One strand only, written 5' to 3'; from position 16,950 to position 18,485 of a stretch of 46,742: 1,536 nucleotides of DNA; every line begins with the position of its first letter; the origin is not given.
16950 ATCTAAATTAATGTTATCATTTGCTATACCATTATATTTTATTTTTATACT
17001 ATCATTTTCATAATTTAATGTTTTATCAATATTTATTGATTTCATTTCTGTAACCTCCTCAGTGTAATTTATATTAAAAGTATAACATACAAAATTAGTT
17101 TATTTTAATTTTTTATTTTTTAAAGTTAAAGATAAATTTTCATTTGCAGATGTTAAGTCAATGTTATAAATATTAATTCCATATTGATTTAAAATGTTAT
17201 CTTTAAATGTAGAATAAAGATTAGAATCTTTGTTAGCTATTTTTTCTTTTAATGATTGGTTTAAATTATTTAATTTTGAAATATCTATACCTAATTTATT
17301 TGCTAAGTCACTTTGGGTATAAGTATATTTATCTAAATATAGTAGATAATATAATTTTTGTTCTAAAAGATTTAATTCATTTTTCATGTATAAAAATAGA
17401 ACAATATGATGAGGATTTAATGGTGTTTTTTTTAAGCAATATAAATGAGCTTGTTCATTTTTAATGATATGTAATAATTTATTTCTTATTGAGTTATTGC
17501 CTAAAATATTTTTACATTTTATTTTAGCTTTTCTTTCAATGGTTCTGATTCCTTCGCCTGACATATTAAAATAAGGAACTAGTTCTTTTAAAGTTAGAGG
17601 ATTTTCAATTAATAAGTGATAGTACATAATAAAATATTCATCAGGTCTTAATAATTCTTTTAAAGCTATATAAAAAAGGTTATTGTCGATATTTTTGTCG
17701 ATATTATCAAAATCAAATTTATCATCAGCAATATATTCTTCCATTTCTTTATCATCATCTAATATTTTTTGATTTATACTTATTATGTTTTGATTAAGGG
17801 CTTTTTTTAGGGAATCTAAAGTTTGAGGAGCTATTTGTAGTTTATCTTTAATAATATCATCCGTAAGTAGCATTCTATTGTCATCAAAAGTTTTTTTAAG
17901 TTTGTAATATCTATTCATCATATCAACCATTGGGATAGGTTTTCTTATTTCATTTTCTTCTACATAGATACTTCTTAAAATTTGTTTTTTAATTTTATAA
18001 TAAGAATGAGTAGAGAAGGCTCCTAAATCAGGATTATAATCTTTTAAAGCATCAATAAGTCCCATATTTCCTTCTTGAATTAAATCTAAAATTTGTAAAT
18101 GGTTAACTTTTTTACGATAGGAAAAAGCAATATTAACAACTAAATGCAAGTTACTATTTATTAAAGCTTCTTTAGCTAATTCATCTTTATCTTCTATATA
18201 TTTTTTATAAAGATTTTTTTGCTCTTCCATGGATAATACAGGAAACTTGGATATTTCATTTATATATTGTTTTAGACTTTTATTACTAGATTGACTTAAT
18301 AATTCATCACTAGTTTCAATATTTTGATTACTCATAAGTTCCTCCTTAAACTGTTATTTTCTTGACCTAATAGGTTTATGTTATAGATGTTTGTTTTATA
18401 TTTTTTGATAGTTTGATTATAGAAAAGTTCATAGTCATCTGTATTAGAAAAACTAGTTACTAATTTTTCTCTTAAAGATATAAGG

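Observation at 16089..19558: Tandem, translationally coupled pair of long SigA-like sigma factors with a duplicated region-4-like C-terminal module, followed by an orphan gene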

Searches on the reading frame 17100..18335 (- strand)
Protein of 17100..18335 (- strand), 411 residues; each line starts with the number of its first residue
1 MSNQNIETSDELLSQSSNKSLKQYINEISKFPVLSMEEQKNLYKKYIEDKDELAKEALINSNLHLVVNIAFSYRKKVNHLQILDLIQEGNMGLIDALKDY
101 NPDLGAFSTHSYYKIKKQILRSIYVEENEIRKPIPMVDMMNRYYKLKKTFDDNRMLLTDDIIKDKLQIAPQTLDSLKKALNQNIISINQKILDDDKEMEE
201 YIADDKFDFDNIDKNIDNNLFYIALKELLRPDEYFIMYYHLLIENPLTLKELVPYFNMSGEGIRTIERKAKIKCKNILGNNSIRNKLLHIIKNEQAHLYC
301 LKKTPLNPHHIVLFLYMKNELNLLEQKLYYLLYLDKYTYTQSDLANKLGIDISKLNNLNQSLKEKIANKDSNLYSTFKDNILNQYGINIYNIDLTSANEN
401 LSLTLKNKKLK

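Call 4: search_protein_families(library=pfam, proteins=[window:17100-18335:-], max_evalue=1)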
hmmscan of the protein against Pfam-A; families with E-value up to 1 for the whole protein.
window:17100-18335:- (411 aa): 5 families
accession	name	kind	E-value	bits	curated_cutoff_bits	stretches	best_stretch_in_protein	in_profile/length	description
PF04542.20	Sigma70_r2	-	1.5e-09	37.9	24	1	58-122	1-64/71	Sigma-70 region 2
PF00140.25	Sigma70_r1_2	-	0.0021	18.4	22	1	20-40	2-22/34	Sigma-70 factor, region 1.2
PF04545.22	Sigma70_r4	-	0.0078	16.2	24.1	1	236-271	14-45/50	Sigma-70, region 4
PF17762.8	HTH_ParB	-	0.033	14.8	22.6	1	320-358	2-40/102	ParB HTH domain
PF12982.12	DUF3866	-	0.14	11.8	25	1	31-83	64-117/318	Protein of unknown function (DUF3866)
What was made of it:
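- On Sigma-70 family (general): Pfam Sigma70_r2 at E 1e-12 and 1.5e-9, above the gathering score (call 4).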

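Call 5: search_protein_families(library=ncbifam, proteins=[window:17100-18335:-], max_evalue=1)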
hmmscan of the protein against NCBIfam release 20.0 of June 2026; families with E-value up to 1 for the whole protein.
window:17100-18335:- (411 aa): 41 families (the best 25 are shown)
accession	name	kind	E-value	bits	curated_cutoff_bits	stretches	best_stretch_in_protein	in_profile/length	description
TIGR02997.1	Sig70-cyanoRpoD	subfamily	7.5e-34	117.3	384.5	1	29-270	55-293/298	RNA polymerase sigma factor, RpoD/SigA family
TIGR02393.1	RpoD_Cterm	equivalog_domain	4.7e-31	108.2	354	1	54-284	1-234/238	RNA polymerase sigma factor RpoD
TIGR02394.1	rpoS_proteo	equivalog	6.9e-31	107.8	378.7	1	15-287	9-283/285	RNA polymerase sigma factor RpoS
NF005143.0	PRK06596.1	subfamily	1.1e-30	107.1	241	1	11-279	6-282/285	RNA polymerase factor sigma-32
TIGR02392.1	rpoH_proteo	equivalog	4.1e-30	105.3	323.1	1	20-278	2-268/270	RNA polymerase sigma factor RpoH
NF004207.0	PRK05657.1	equivalog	3.4e-29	102.2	394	1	10-286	47-325/329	RNA polymerase sigma factor RpoS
NF006666.0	PRK09210.1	equivalog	6.7e-27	94.7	572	1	18-275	98-357/370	RNA polymerase sigma factor RpoD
NF041931.2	MzaA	equivalog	1.3e-25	90.4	800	1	28-270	448-697/726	MZA anti-phage system associated sigma-70 family RNA polymerase sigma factor MzaA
NF004208.0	PRK05658.1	equivalog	4.6e-22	78.8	555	1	19-276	356-618/631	RNA polymerase sigma factor RpoD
NF005785.0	PRK07598.1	equivalog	9e-22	77.5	554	1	45-286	167-410/415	RNA polymerase sigma factor SigC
NF005642.0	PRK07405.1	subfamily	9.2e-22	77.6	524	1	49-275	78-306/318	RNA polymerase sigma factor SigD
NF004615.0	PRK05949.1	subfamily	2.8e-21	75.8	530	1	49-272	87-312/327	RNA polymerase sigma factor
NF004562.0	PRK05901.1-4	equivalog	2.2e-20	72.7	779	1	44-293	308-558/571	RNA polymerase sigma factor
NF005643.0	PRK07406.1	equivalog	3.6e-20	72.4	500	1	37-276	145-385/397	RNA polymerase sigma factor RpoD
NF005920.0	PRK07921.1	subfamily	1.4e-19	70.3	464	1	37-276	76-316/328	RNA polymerase sigma factor SigB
TIGR02937.1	sigma70-ECF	superfamily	1.2e-18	67.3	42.9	1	55-277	3-164/165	sigma-70 family RNA polymerase sigma factor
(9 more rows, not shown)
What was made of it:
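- On Primary sigma (group 1, SigA/RpoD): TIGR02393 scores 117 and 108 bits against 354 (call 5).
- Scores of 95-117 bits against RpoD cutoffs of 354-572 (call 5).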

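Call 7: search_protein_families(library=padloc, proteins=[window:17100-18335:-], max_evalue=1)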
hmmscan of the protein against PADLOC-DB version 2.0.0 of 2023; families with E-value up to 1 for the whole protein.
window:17100-18335:- (411 aa): 1 family
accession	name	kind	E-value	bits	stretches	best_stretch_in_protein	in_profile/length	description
PDLC02203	MzaA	-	2.5e-14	50.4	1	36-274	414-655/683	-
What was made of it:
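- Closest known: MzaA. Same: PADLOC and NCBIfam MzaA models hit the sigma module (calls 5, 7).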

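Call 8: search_protein_families(library=phrogs, proteins=[window:17100-18335:-], max_evalue=1)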
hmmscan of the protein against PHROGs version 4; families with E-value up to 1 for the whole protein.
window:17100-18335:- (411 aa): 2 families
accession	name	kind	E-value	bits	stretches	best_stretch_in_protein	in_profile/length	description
phrog_351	-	transcription regulation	7.2e-35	121.8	1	18-293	470-741/928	RNA polymerase sigma factor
phrog_6759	-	unknown function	0.014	16.6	1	247-272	29-54/78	-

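Call 9: find_homologous_proteins(query=window:17100-18335:-, max_evalue=0.001)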
Query window:17100-18335:- (411 aa): 384 proteins with E <= 0.001 among 8000 candidates; the best 120 are listed.
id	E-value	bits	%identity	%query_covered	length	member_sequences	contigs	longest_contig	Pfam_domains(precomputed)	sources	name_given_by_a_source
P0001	2.6e-257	871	100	100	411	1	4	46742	PF04542.21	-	-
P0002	3.9e-58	216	36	96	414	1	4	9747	PF00140.26,PF04542.21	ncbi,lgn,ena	-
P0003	6.0e-27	113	34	64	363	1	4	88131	PF04545.23,PF00140.26,PF04542.21,PF04539.23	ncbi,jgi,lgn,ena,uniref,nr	ncbi:RNA polymerase subunit sigma [Candidatus Roizmanbacteria bacterium CG09_land_8_20_14_0_10_41_9]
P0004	7.6e-26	109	35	62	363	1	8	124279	PF04545.23,PF00140.26,PF04542.21,PF04539.23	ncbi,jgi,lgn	jgi:RNA polymerase primary sigma factor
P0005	1.1e-25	109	35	62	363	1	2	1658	PF04545.23,PF00140.26,PF04542.21,PF04539.23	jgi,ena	-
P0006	1.4e-25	108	35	62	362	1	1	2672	PF04545.23,PF00140.26,PF04542.21,PF04539.23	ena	-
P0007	3.0e-25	107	36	61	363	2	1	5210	PF04545.23,PF00140.26,PF03979.20,PF04542.21,PF04539.23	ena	-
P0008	5.3e-25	107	35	62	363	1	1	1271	PF04545.23,PF00140.26,PF04542.21,PF04539.23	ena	-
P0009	8.0e-25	106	34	62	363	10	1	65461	PF04545.23,PF00140.26,PF04542.21,PF04539.23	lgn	-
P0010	1.1e-24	106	35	62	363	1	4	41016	PF04545.23,PF00140.26,PF04542.21,PF04539.23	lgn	-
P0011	1.2e-24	105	31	66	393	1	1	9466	PF04545.23,PF00140.26,PF03979.20,PF04542.21,PF04539.23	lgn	-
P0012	1.9e-24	105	34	62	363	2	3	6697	PF04545.23,PF00140.26,PF03979.20,PF04542.21,PF04539.23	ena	-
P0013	3.3e-24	104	35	61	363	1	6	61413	PF04545.23,PF00140.26,PF04542.21,PF08281.19,PF04539.23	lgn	-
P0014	5.0e-24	103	35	62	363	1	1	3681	PF04545.23,PF00140.26,PF04542.21,PF04539.23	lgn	-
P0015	6.5e-24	103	35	62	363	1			PF04545.23,PF00140.26,PF03979.20,PF04542.21,PF04539.23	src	-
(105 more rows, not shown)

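Call 11: find_encoding_contigs(protein=P0002, flank=10000, max_places=6)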
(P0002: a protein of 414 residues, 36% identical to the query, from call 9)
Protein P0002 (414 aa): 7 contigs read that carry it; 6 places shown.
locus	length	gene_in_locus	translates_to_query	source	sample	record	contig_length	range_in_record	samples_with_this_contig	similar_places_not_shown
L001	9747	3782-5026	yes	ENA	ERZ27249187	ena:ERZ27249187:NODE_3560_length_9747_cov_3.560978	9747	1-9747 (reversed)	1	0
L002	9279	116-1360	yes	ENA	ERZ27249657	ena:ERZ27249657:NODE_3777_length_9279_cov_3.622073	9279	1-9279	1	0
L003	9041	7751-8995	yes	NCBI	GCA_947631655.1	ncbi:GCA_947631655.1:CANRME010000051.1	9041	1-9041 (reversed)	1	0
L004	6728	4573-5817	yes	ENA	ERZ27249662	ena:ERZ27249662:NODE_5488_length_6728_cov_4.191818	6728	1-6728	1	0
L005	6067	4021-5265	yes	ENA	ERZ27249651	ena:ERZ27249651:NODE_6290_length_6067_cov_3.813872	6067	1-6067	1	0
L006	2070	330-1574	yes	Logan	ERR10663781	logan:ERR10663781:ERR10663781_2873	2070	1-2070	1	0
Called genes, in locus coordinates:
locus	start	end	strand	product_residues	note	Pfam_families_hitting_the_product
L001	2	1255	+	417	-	?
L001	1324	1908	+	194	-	PF03193:RsgA_GTPase (faint), PF01926:MMR_HSR1, PF02421:FeoB_N, PF00350:Dynamin_N (faint)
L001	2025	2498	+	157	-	PF07963:N_methyl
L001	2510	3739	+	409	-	PF02388:FemAB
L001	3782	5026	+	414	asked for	PF00140:Sigma70_r1_2 (faint), PF04542:Sigma70_r2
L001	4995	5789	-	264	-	PF02535:Zip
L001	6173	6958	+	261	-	PF00069:Pkinase (weak)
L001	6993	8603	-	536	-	PF04127:DFP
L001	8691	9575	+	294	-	PF00126:HTH_1, PF03466:LysR_substrate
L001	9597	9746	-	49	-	?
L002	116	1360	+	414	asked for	PF00140:Sigma70_r1_2 (faint), PF04542:Sigma70_r2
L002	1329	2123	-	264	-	PF02535:Zip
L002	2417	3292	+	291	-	PF00069:Pkinase (weak)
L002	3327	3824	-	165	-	-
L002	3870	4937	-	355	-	PF04127:DFP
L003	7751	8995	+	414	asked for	PF00140:Sigma70_r1_2 (faint), PF04542:Sigma70_r2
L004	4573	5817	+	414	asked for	PF00140:Sigma70_r1_2 (faint), PF04542:Sigma70_r2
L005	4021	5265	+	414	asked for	PF00140:Sigma70_r1_2 (faint), PF04542:Sigma70_r2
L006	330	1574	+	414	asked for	PF00140:Sigma70_r1_2 (faint), PF04542:Sigma70_r2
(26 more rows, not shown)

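Call 12: find_encoding_contigs(protein=P0001, flank=10000, max_places=10)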
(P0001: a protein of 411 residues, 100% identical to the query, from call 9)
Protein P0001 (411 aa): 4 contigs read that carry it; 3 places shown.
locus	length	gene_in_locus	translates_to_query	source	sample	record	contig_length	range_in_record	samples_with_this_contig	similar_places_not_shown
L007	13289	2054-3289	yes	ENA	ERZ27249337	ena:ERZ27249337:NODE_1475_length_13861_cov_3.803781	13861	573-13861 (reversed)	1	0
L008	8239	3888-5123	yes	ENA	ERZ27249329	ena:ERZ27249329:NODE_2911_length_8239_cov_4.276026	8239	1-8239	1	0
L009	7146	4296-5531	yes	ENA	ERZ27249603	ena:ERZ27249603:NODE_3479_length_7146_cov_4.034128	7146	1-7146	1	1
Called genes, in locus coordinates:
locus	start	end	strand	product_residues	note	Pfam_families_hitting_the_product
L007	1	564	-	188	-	?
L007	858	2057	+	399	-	PF00140:Sigma70_r1_2 (weak), PF04542:Sigma70_r2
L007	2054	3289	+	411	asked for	PF04542:Sigma70_r2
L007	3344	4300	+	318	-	-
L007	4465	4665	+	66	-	PF06250:YhcG_C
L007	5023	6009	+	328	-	PF01391:Collagen, PF18573:BclA_C (weak)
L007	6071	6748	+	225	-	PF20730:YetF_N (weak), PF04239:DUF421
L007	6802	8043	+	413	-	PF14691:Fer4_20, PF01266:DAO, PF01494:FAD_binding_3 (weak), PF07992:Pyr_redox_2, PF12831:FAD_oxidored (weak), PF13450:NAD_binding_8, PF13738:Pyr_redox_3, PF00070:Pyr_redox, +6 more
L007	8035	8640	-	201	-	PF04607:RelA_SpoT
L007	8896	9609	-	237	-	PF01479:S4, PF00849:PseudoU_synth_2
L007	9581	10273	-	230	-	PF00849:PseudoU_synth_2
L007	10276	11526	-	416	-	PF06838:Met_gamma_lyase, PF00155:Aminotran_1_2 (weak), PF01053:Cys_Met_Meta_PP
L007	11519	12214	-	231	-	PF00106:adh_short, PF08659:KR (weak), PF13561:adh_short_C2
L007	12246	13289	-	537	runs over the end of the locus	?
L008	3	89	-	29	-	?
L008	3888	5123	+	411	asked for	PF04542:Sigma70_r2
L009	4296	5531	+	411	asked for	PF04542:Sigma70_r2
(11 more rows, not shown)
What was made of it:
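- On MzaA (MZA defence system): Neighbours are recG, ORF318 and a tRNA (call 12).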

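Call 31: search_solved_structures(query=window:17100-18335:-, max_evalue=0.001, show_alignments=2)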
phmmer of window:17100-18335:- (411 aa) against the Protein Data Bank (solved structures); distinct sequences matched with E-value up to 0.001: 63 (the best 60 are shown).
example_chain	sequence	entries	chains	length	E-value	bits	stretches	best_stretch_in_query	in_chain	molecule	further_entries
8x6f_E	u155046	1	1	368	4.2e-21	78.8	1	18-275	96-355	RNA polymerase sigma factor SigA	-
7ckq_F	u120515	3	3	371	8.1e-21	77.8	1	18-276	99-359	RNA polymerase sigma factor SigA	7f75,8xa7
6wmr_Z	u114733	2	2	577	2.1e-20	76.5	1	19-276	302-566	RNA polymerase sigma factor RpoD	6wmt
7l7b_F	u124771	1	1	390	2.2e-20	76.4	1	16-280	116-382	RNA polymerase sigma factor SigA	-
7f0r_F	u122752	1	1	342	6.4e-20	74.9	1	22-294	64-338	RNA polymerase sigma factor RpoS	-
7vf9_F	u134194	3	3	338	2.1e-19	73.2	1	22-285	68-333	RNA polymerase sigma factor RpoS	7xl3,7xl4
5ipl_F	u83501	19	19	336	3.9e-19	72.3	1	8-286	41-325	RNA polymerase sigma factor RpoS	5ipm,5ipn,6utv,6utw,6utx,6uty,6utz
6omf_F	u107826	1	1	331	6.2e-19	71.7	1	8-279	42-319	RNA polymerase sigma factor RpoS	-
6kj6_F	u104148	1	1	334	6.3e-19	71.6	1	8-279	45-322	RNA polymerase sigma factor RpoS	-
8gzg_F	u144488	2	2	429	1.2e-18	70.7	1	50-280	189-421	RNA polymerase sigma factor SigA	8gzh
6uu8_FFF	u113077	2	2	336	1e-17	67.6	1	8-285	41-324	RNA polymerase sigma factor RpoS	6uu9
7ye1_F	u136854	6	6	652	2.8e-17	66.2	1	52-284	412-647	RNA polymerase sigma factor RpoD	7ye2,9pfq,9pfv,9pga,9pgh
3dxj_F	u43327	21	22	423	3.5e-17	65.9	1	42-275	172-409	RNA polymerase pricipal sigma factor (RpoD); CHAIN F, P | RNA polymerase sigma factor | RNA polymerase sigma factor SigA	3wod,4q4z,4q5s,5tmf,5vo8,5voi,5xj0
1iw7_F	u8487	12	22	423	3.5e-17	65.9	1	42-275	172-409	RNA polymerase sigma-70 subunit | principal sigma factor | DNA-directed RNA polymerase sigma chain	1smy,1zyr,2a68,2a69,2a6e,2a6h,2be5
4g7h_F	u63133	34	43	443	4.2e-17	65.6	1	42-275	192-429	RNA polymerase sigma factor | DNA directed RNA polymerase sigma factor A | RNA polymerase sigma factor SigA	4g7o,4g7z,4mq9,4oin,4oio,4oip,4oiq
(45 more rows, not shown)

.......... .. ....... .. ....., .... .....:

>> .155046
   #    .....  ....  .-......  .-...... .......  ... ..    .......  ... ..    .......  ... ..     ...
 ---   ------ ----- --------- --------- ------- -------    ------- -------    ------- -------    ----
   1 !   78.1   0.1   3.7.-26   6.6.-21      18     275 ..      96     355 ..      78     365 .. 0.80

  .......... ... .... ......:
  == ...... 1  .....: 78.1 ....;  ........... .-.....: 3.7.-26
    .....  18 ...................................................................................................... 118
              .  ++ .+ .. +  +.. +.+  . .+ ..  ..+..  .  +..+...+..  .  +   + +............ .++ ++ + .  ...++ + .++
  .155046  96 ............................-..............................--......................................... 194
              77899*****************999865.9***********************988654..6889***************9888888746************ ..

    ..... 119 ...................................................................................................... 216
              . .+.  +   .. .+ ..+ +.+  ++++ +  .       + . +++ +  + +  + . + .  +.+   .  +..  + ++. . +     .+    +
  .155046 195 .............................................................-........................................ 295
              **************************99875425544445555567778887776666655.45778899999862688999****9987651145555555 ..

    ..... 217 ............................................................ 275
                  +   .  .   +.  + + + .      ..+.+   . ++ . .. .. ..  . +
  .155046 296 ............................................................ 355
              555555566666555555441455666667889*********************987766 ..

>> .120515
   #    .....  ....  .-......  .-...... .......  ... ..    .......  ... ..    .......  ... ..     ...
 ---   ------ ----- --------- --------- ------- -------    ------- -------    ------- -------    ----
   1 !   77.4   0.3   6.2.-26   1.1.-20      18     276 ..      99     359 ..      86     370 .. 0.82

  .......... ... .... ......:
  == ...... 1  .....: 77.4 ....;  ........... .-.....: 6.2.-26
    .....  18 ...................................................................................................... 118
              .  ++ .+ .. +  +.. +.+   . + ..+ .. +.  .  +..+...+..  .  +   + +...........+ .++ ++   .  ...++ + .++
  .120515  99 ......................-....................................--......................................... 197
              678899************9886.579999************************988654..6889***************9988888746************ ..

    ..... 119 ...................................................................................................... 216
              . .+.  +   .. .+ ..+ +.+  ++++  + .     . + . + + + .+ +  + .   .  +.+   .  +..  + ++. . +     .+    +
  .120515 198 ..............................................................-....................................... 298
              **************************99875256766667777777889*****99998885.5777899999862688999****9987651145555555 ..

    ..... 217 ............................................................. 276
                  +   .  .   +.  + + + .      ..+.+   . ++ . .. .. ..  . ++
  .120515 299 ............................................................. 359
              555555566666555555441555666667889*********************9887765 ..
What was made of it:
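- On Sigma-70 family (general): However, alignments to RpoD/RpoS models and to SigA structures run through region 4.2 (calls 5, 31).
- On ECF sigma (group 4): Region 1.2 is significant in Pfam for sigma1 (sub-threshold for sigma2), and region 3 is aligned to RpoD and SigA (calls 4, 5, 31).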

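Call 44: predict_structure(alignment_id=A3)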
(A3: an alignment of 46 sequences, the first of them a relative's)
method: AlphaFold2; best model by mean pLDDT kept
length: 411 residues; sequences in the alignment: 46
mean_pLDDT: 83.8   pTM: 0.59
mean pLDDT of the five models: 83.8, 83.7, 83.7, 80.3, 80.2
residues with pLDDT >= 90: 249; 70-90: 93; 50-70: 14; < 50: 55
segments of 3 or more residues with pLDDT < 50: 1-7, 9-11, 185-214, 398-411
pLDDT, mean of each block of 10 residues (from residue 1): 40 61 92 95 97 98 95 83 95 97 94 94 82 83 90 90 95 92 53 39 41 59 90 97 91 96 96 84 78 81 95 96 96 93 91 96 97 97 96 69 37 35
secondary structure, 60 per line:
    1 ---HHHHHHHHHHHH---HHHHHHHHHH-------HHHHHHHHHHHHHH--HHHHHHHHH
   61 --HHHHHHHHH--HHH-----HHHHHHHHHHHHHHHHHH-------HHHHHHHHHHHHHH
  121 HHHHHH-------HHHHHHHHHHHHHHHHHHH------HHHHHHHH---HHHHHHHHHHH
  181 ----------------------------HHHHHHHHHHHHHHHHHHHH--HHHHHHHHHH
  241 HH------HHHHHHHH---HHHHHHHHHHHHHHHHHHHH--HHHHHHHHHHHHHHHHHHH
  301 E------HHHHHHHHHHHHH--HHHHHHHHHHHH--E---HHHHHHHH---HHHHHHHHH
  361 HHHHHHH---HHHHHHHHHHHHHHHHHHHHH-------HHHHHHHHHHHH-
elements in order: H4-15 H19-28 H36-49 H52-60 H63-71 H82-99 H107-126 H134-152 H159-166 H170-180 H209-228 H231-242 H249-256 H260-279 H282-300 H308-320 H323-334 H341-348 H352-367 H371-391 H399-410
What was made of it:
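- On Sigma-70 family (general): AlphaFold helices 209-279 (call 44).
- The AlphaFold helix pattern 308-367 mirrors the sigma4 pattern 209-279, with block-mean pLDDT above 90 across about residues 300-390 (call 44).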
